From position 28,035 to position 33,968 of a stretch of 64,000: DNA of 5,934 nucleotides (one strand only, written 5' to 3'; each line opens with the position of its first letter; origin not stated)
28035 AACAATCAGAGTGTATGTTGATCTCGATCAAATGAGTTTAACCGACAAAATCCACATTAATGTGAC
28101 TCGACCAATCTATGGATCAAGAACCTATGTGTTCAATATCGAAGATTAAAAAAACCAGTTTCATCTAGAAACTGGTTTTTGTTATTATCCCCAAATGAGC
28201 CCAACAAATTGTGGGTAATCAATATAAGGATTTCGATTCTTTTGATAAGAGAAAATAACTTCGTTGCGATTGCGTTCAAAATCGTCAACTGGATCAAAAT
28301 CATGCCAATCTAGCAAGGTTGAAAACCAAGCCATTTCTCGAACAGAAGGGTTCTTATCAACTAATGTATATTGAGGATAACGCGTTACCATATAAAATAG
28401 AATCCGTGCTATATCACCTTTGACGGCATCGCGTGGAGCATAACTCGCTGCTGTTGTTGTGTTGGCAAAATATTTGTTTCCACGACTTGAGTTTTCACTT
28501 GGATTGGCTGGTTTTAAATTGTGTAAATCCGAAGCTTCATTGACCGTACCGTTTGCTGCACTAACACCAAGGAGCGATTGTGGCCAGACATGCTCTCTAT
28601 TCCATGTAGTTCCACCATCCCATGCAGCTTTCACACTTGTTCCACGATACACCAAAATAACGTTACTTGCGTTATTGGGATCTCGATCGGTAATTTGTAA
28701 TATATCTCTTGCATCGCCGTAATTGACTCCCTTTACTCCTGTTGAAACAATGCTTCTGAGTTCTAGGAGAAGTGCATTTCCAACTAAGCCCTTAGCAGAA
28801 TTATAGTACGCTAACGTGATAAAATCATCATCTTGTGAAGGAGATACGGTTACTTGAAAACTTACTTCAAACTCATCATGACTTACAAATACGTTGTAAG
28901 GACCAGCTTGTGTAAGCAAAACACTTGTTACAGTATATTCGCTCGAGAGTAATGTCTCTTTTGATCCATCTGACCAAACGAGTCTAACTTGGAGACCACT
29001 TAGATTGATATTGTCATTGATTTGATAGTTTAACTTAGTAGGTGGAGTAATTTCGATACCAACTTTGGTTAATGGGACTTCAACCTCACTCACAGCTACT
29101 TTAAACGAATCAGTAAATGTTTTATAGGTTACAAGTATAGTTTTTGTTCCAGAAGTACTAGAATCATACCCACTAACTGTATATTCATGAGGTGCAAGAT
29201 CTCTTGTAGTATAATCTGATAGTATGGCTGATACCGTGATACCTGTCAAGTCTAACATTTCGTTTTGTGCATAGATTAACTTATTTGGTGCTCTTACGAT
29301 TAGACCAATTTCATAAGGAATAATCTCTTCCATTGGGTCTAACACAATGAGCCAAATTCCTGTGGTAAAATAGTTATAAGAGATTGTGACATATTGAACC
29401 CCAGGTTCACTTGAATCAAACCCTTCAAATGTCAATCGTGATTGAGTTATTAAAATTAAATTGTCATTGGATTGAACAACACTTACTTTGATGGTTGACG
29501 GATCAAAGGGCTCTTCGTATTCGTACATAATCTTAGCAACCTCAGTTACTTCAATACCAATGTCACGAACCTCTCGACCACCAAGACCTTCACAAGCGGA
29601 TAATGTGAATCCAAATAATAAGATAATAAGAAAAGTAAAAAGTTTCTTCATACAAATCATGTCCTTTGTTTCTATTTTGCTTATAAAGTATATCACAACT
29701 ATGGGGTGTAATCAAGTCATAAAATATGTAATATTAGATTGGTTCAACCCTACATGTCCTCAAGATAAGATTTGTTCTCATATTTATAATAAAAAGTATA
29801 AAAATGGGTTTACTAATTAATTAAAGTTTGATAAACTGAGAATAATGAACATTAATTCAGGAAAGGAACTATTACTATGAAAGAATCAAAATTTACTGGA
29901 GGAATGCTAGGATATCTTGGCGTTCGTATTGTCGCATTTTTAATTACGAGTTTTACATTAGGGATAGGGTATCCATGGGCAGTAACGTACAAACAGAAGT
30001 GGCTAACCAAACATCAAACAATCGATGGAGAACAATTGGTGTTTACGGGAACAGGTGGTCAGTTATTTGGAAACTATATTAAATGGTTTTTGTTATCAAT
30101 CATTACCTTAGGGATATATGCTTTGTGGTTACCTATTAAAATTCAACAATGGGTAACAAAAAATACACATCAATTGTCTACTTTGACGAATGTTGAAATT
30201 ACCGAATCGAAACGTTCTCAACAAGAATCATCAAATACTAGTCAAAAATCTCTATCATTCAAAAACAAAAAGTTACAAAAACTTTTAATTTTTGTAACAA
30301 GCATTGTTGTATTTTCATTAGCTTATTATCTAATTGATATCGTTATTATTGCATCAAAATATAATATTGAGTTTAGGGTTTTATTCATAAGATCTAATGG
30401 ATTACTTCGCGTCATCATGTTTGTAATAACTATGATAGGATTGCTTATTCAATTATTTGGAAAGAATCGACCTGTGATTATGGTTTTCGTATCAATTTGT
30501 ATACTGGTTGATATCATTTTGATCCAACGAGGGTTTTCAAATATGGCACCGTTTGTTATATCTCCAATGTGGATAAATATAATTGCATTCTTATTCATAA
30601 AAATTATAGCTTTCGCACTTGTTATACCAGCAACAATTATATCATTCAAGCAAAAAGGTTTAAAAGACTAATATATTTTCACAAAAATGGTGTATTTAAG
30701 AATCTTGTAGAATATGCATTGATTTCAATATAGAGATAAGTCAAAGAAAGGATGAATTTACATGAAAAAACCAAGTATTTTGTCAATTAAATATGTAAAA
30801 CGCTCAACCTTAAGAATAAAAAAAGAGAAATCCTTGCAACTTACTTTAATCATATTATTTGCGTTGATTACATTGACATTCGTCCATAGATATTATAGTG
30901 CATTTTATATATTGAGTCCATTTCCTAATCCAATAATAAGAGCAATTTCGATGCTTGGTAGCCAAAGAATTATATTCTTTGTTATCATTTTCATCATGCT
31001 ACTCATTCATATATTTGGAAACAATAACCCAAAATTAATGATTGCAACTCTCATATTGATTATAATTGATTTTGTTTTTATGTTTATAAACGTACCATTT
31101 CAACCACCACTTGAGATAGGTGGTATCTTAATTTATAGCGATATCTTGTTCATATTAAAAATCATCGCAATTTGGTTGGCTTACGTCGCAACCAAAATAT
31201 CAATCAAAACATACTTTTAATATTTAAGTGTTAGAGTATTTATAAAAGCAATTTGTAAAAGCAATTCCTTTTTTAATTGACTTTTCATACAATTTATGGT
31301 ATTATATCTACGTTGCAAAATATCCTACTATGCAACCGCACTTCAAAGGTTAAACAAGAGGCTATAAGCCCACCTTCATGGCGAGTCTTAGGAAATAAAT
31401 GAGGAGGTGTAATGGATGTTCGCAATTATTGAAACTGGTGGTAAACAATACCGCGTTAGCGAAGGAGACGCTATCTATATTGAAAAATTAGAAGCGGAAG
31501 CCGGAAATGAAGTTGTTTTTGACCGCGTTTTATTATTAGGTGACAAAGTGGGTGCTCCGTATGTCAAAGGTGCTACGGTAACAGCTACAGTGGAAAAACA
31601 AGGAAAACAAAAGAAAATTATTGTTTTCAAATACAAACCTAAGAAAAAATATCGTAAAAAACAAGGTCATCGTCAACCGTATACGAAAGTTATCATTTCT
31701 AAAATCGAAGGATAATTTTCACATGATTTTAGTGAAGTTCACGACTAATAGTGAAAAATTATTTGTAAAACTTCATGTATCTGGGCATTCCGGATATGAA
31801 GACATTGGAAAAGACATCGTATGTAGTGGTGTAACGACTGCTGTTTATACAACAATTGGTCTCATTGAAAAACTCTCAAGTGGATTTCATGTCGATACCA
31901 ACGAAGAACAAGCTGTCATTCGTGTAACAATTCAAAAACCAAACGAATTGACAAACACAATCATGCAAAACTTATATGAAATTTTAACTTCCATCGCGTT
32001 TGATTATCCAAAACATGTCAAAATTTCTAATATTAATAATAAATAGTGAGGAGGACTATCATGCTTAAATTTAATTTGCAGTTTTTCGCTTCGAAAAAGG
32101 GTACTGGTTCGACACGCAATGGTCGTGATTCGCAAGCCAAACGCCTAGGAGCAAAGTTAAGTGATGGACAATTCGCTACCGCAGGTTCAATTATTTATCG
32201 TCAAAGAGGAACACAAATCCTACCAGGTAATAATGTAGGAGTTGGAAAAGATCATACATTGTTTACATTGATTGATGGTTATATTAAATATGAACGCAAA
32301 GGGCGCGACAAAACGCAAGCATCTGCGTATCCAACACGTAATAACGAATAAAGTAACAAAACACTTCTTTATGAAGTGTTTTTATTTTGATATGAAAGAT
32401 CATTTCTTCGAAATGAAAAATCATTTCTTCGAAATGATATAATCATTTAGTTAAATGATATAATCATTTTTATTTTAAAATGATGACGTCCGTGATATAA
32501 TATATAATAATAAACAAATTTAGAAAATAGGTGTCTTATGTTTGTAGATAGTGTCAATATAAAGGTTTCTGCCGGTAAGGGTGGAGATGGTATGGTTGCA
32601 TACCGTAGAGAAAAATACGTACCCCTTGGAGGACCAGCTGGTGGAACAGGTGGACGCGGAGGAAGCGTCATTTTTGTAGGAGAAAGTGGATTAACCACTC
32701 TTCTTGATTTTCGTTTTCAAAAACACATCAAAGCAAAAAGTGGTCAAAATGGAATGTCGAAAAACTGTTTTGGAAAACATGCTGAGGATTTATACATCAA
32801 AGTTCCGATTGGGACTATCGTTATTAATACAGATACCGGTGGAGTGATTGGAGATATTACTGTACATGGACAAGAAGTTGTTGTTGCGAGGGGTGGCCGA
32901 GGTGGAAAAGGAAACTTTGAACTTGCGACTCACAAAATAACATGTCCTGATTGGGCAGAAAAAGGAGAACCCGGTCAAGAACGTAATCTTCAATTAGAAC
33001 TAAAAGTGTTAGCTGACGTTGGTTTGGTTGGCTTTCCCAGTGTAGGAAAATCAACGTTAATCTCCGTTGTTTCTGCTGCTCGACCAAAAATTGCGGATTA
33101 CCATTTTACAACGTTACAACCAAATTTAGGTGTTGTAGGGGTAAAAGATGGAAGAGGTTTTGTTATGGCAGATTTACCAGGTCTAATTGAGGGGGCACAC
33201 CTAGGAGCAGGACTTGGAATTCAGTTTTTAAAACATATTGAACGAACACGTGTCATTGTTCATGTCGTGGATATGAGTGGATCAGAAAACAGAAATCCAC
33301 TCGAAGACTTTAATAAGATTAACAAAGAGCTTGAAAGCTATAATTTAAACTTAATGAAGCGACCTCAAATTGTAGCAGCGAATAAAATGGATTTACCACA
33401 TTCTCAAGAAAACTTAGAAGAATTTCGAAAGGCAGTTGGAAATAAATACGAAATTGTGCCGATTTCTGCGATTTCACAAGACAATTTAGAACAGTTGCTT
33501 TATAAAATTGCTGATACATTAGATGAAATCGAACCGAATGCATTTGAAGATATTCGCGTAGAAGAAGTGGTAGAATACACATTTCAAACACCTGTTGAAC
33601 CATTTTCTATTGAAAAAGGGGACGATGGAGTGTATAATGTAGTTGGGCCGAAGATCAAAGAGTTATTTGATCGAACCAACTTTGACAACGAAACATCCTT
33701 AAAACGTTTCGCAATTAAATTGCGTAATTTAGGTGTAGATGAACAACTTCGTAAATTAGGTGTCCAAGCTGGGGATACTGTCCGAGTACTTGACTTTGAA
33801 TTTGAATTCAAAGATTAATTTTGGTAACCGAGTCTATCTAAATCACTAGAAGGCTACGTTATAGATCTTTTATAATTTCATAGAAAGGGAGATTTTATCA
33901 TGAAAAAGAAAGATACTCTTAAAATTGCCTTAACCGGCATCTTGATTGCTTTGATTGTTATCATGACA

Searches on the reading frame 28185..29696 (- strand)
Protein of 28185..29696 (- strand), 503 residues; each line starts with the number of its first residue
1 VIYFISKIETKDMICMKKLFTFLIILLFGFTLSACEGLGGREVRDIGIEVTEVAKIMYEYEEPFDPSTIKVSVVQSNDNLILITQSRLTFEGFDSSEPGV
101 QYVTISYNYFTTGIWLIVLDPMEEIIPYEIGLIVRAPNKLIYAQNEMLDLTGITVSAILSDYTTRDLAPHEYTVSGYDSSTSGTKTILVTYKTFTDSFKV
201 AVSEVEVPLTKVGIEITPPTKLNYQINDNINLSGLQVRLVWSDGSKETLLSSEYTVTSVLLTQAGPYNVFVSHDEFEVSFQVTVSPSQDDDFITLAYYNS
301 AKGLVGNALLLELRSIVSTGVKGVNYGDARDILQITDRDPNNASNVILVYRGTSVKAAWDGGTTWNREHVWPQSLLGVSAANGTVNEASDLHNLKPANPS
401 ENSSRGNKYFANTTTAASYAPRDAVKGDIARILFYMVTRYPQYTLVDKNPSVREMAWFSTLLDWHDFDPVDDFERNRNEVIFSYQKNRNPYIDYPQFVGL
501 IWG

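Call 56: search_protein_families(library=pfam, max_evalue=0.00001, proteins=[window:28185-29696:-])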
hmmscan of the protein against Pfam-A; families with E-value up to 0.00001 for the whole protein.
window:28185-29696:- (503 aa): 2 families
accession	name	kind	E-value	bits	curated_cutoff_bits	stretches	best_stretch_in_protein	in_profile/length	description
PF04231.19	Endonuclease_1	-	8.7e-30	104.6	25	1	324-495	35-234/235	Endonuclease I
PF07523.18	Big_3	-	1.4e-28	99.4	21.2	2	137-202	3-68/68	Bacterial Ig-like domain (group 3)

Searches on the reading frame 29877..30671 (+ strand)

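Call 56: search_protein_families(library=pfam, max_evalue=0.00001, proteins=[window:29877-30671:+])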
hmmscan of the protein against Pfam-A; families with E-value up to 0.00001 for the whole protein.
window:29877-30671:+ (264 aa): 1 family
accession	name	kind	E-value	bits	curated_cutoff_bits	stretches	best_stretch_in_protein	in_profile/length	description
PF05987.18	DUF898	-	8.2e-14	51.9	28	2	4-64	4-64/336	Bacterial protein of unknown function (DUF898)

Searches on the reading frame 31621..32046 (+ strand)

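Call 56: search_protein_families(library=pfam, max_evalue=0.00001, proteins=[window:31621-32046:+])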
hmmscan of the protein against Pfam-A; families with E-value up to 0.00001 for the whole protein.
window:31621-32046:+ (141 aa): 1 family
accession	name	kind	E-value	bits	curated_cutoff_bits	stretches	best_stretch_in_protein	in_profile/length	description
PF04327.17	Peptidase_Prp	-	1.7e-17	63.9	27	1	35-134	1-90/90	Cysteine protease Prp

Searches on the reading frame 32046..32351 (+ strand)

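Call 56: search_protein_families(library=pfam, max_evalue=0.00001, proteins=[window:32046-32351:+])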
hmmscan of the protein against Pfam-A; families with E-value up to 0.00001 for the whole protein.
window:32046-32351:+ (101 aa): 1 family
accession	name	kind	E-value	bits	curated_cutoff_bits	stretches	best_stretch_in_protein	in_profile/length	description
PF01016.24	Ribosomal_L27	-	8.6e-34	115.9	20.5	1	15-87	1-74/79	Ribosomal L27 protein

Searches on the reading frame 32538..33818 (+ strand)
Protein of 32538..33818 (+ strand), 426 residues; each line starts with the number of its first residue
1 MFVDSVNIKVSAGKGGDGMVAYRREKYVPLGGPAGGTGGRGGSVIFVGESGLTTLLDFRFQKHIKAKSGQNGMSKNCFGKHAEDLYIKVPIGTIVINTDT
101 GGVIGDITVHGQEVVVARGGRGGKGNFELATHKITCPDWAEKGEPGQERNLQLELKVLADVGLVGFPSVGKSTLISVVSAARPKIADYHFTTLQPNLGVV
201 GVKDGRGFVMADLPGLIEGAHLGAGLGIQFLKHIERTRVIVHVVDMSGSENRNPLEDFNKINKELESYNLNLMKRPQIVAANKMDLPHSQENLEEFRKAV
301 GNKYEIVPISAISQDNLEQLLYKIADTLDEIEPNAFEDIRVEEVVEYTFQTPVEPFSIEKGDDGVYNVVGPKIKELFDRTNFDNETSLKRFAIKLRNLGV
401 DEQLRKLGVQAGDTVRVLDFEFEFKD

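Call 56: search_protein_families(library=pfam, max_evalue=0.00001, proteins=[window:32538-33818:+])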
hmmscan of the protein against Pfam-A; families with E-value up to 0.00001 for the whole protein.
window:32538-33818:+ (426 aa): 4 families
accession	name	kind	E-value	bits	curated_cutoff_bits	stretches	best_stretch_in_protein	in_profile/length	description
PF01018.28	GTP1_OBG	-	6e-58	195.3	27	1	3-157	1-155/155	GTP1/OBG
PF01926.29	MMR_HSR1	-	1.8e-24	86.4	21.9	1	160-283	1-113/113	50S ribosome-binding GTPase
PF09269.16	DUF1967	-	4.9e-24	84.6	27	1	356-424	1-70/70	Domain of unknown function (DUF1967)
PF02421.24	FeoB_N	-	3.3e-08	33.6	27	1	161-323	3-155/156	Ferrous iron transport protein B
